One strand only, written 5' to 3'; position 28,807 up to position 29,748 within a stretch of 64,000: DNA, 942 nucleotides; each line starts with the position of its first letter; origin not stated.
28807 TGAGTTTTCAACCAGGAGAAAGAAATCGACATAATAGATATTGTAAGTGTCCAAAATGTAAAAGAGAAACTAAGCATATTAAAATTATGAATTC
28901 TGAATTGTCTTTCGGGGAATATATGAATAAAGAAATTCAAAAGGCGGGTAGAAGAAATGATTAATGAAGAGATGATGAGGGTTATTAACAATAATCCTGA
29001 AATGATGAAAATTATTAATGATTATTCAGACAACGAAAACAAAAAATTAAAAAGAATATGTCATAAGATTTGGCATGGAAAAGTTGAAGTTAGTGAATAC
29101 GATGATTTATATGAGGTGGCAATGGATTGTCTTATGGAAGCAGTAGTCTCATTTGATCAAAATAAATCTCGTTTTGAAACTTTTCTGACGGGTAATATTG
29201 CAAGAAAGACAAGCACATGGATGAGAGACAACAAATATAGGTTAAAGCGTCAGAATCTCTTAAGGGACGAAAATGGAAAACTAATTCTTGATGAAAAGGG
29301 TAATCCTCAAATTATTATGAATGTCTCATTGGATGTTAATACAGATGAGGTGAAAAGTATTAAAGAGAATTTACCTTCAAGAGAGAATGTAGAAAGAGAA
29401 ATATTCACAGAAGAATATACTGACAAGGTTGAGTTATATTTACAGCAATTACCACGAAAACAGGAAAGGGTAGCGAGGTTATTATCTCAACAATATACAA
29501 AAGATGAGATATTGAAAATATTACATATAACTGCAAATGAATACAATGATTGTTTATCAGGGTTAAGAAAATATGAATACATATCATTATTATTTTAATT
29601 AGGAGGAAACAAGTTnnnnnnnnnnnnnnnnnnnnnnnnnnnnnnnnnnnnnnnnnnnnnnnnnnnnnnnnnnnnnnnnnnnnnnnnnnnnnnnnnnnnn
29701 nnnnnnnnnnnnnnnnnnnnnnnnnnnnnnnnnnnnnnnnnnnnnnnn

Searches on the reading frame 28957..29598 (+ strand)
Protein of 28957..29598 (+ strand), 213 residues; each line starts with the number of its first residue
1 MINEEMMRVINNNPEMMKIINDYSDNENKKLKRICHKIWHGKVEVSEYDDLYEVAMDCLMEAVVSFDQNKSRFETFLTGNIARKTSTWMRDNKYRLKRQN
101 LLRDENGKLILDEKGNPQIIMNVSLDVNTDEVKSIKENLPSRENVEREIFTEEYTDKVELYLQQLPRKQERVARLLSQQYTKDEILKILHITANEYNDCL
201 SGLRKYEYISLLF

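Call 73: search_protein_families(library=pfam, proteins=[window:28957-29598:+], max_evalue=0.001)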
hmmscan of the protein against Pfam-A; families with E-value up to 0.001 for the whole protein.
window:28957-29598:+ (213 aa): 1 family
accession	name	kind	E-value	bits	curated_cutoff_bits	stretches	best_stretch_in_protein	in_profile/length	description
PF04542.20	Sigma70_r2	-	6.8e-05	23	24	1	31-93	9-69/71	Sigma-70 region 2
